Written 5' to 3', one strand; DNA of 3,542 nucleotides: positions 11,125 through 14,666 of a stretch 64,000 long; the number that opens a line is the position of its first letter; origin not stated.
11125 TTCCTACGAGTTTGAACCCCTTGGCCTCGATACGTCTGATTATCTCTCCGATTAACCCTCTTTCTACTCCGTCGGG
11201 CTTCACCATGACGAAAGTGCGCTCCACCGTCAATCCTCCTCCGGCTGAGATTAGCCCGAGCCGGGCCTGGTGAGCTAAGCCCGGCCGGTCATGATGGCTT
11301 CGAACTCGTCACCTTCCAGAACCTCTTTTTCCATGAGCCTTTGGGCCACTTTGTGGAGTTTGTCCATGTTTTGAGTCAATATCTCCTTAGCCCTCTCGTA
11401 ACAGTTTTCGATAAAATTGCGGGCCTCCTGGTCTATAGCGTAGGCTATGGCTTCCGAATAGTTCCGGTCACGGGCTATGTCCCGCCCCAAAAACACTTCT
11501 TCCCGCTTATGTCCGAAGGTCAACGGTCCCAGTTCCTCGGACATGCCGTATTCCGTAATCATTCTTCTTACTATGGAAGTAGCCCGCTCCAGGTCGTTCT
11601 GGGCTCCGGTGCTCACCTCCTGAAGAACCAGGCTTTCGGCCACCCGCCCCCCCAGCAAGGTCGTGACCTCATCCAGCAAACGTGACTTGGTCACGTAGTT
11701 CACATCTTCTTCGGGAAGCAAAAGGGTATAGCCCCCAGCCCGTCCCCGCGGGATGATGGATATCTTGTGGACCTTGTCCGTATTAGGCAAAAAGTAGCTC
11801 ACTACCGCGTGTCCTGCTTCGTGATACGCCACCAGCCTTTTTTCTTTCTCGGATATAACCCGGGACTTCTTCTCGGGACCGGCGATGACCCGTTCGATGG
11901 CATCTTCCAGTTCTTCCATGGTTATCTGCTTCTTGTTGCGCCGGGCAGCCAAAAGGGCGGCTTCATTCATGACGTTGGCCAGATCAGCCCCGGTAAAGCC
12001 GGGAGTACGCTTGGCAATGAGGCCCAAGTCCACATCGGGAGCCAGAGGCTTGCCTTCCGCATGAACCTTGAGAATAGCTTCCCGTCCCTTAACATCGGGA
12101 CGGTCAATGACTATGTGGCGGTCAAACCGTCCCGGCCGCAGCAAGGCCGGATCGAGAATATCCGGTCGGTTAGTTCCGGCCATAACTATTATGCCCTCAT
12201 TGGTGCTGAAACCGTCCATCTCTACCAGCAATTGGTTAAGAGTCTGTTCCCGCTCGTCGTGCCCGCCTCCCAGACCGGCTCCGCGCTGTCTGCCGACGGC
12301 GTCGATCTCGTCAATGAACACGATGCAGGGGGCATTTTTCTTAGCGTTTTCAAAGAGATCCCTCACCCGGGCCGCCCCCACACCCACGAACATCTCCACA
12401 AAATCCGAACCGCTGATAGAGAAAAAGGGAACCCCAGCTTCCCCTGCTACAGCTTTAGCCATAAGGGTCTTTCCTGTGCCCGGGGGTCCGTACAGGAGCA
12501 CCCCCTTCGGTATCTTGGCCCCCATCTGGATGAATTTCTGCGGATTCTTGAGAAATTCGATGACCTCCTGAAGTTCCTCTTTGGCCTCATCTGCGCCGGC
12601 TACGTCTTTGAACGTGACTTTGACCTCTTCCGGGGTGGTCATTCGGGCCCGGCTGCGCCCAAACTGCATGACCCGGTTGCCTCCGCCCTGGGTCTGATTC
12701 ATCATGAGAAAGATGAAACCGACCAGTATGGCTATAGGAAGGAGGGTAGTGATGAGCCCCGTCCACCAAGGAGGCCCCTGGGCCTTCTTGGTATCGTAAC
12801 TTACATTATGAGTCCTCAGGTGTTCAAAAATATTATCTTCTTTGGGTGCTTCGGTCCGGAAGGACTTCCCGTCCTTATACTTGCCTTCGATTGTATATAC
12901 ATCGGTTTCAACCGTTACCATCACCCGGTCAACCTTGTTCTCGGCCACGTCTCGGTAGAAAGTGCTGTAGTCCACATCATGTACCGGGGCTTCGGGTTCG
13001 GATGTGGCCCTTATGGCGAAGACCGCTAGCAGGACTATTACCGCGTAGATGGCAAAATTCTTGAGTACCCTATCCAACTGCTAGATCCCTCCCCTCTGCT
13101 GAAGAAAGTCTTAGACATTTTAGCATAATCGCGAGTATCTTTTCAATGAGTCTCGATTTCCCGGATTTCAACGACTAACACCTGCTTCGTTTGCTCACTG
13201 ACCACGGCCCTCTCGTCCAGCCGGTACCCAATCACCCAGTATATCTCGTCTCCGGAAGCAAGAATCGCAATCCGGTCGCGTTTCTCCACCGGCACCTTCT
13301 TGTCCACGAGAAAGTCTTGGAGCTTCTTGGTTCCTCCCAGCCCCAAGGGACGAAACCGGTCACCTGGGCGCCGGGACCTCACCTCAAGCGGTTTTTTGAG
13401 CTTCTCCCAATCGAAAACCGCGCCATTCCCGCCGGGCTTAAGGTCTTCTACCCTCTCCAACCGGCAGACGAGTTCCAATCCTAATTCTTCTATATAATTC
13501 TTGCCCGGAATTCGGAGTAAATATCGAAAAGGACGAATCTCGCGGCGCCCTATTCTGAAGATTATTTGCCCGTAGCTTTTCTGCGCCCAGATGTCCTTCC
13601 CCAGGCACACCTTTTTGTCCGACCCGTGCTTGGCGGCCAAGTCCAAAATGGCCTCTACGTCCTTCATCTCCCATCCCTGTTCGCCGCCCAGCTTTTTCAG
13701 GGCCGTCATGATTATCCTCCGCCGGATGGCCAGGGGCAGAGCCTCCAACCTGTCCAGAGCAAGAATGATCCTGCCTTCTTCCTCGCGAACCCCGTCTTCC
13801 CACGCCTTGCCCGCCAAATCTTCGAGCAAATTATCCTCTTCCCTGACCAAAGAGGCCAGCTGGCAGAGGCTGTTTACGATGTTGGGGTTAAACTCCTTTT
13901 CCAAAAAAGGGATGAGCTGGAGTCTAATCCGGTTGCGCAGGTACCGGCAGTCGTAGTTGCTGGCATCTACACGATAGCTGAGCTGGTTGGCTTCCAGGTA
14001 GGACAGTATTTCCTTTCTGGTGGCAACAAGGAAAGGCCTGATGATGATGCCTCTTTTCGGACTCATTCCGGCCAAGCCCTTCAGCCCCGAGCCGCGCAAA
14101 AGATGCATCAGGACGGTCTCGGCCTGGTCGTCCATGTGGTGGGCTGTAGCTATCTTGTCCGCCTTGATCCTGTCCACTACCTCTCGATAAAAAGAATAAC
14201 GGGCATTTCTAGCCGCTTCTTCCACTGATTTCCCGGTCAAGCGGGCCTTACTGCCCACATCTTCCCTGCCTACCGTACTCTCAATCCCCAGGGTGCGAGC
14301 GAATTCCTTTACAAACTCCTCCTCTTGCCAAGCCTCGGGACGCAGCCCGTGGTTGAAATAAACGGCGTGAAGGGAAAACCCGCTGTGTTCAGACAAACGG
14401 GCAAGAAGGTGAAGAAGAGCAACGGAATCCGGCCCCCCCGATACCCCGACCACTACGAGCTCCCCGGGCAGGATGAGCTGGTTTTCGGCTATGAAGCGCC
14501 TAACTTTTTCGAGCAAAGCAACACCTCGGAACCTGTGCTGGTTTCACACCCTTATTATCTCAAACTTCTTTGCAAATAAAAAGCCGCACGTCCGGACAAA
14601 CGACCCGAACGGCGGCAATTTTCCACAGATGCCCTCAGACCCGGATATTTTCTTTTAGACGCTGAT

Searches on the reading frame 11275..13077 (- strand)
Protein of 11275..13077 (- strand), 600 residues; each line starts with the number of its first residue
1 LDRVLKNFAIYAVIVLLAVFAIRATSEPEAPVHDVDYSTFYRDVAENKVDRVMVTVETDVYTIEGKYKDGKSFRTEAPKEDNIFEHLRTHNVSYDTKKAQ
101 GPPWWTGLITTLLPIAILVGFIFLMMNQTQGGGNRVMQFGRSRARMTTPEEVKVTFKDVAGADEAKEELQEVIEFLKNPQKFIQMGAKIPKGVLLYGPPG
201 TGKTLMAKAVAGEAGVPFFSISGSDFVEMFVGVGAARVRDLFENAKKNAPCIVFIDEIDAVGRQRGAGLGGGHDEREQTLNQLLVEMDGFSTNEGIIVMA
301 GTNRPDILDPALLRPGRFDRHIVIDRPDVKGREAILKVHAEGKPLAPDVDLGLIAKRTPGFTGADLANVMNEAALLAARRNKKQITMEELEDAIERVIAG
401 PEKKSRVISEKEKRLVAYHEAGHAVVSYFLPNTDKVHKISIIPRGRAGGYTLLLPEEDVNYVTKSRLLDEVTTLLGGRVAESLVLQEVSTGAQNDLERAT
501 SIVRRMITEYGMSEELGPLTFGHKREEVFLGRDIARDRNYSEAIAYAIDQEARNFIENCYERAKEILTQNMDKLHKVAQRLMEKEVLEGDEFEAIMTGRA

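Call 59: search_protein_families(library=pfam, proteins=[window:11275-13077:-], max_evalue=1e-8)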
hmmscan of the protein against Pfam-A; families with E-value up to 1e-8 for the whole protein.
window:11275-13077:- (600 aa): 4 families
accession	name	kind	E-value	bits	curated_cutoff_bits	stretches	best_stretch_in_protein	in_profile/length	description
PF01434.24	Peptidase_M41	-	9.3e-74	247.9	29.9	1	406-595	1-191/191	Peptidase family M41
PF00004.35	AAA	-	4.4e-48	163.5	21.2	1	193-325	1-130/131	ATPase family associated with various cellular activities (AAA)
PF17862.7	AAA_lid_3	-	4e-17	61.9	27.2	1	348-391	1-44/45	AAA+ lid domain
PF06480.20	FtsH_ext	-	2.1e-11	44.4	25.5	1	10-97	3-101/103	FtsH Extracellular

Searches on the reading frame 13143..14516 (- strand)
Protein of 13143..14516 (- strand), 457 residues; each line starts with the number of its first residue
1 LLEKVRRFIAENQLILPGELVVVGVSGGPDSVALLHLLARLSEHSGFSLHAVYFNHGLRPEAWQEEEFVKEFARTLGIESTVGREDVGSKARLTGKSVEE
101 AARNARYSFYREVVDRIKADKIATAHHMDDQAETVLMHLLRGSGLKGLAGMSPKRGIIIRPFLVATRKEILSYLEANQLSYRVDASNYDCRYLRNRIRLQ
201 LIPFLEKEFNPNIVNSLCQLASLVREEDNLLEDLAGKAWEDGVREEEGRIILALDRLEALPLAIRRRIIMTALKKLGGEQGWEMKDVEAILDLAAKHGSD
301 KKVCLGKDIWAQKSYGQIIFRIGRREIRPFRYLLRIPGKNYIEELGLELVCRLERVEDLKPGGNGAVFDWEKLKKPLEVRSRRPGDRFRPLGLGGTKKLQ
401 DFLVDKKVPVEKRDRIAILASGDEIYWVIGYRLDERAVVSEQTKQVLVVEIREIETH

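Call 59: search_protein_families(library=pfam, proteins=[window:13143-14516:-], max_evalue=1e-8)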
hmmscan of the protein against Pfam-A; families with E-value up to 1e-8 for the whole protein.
window:13143-14516:- (457 aa): 2 families
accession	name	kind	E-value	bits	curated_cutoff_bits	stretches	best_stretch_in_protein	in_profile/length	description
PF01171.26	ATP_bind_3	-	7.9e-55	185.8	27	1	21-198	2-180/182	PP-loop family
PF11734.13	TilS_C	-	1.5e-17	63.2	22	1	377-446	1-70/74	TilS substrate C-terminal domain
